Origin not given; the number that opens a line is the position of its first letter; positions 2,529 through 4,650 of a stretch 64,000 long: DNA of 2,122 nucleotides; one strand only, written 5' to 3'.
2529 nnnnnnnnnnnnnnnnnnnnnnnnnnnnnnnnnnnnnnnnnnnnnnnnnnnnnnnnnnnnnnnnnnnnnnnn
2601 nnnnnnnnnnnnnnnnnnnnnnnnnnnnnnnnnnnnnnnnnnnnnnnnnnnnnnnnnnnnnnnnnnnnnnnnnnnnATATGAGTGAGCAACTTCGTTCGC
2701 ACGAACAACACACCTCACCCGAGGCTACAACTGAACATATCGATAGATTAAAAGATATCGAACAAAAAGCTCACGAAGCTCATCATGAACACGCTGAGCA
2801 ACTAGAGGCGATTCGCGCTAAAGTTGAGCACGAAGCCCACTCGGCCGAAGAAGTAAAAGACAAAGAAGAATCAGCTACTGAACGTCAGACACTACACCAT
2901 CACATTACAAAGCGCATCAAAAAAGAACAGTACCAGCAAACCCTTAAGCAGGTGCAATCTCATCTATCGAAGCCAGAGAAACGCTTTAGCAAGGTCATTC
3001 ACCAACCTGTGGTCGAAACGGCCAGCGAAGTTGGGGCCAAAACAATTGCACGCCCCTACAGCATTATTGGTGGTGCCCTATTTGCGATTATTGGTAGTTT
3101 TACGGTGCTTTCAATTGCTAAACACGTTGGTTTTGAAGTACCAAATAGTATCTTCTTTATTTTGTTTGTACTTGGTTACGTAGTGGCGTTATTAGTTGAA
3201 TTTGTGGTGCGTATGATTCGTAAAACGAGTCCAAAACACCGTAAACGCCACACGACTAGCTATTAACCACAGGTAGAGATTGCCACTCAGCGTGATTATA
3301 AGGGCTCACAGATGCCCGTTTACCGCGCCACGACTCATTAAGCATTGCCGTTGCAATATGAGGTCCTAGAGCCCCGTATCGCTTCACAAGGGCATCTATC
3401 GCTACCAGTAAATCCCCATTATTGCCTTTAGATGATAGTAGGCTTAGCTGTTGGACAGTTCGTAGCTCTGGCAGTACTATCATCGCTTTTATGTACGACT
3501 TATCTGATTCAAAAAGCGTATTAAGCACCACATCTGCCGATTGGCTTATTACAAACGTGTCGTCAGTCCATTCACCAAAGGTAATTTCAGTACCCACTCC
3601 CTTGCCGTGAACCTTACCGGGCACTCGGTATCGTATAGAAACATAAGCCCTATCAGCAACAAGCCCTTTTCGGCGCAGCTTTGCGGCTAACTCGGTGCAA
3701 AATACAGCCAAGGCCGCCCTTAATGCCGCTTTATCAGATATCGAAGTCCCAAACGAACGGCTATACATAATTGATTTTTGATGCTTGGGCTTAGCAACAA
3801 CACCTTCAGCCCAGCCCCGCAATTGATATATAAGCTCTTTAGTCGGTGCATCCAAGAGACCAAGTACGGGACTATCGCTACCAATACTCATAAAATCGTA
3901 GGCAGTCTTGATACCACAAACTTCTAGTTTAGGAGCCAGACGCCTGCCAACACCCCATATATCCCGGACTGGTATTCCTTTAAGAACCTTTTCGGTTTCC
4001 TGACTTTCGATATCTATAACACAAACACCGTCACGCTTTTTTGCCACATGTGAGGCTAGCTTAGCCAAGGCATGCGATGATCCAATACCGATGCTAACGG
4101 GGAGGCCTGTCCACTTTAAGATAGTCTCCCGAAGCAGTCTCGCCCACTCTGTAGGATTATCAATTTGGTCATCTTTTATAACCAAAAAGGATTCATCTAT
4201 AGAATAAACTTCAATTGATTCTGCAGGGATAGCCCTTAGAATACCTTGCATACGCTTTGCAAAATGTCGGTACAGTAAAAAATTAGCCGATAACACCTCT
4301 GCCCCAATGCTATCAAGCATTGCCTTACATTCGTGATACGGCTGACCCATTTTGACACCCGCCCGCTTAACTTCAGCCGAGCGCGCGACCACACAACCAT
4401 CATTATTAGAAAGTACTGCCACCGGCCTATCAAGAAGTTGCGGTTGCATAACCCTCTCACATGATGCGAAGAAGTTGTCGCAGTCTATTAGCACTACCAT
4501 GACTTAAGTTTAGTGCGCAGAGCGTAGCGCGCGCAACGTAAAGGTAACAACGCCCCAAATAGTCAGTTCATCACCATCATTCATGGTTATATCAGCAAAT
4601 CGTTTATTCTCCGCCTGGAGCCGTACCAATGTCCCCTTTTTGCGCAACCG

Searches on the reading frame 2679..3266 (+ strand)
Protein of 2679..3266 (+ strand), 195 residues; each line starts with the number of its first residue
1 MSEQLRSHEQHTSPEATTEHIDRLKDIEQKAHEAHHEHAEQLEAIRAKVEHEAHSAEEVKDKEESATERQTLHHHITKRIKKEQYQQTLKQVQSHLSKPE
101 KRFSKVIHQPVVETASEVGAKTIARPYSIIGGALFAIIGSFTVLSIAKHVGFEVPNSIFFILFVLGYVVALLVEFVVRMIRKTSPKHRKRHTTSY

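Call 24: search_protein_families(library=pfam, proteins=[window:2679-3266:+], max_evalue=0.01)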
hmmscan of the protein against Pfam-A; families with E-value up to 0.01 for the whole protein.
window:2679-3266:+ (195 aa): 1 family
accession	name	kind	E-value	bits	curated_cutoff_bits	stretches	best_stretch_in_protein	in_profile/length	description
PF04869.20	Uso1_p115_head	-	0.00037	20.1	28.2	1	62-95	234-267/313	Uso1 / p115 like vesicle tethering protein, head region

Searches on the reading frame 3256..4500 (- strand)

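Call 24: search_protein_families(library=pfam, proteins=[window:3256-4500:-], max_evalue=0.01)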
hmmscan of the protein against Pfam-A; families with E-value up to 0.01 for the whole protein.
window:3256-4500:- (414 aa): 4 families
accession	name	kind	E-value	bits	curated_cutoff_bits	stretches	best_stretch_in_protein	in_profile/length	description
PF00817.25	IMS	-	3.5e-34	118.3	23.2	1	5-150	1-147/148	impB/mucB/samB family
PF11799.13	IMS_C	-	1.8e-13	51.3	20.7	1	242-353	2-108/109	impB/mucB/samB family C-terminal domain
PF11798.14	IMS_HHH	-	5.9e-06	26.6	24.4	1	168-197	3-32/32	IMS family HHH motif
PF13438.11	DUF4113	-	0.0016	18.9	24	1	364-412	3-51/51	Domain of unknown function (DUF4113)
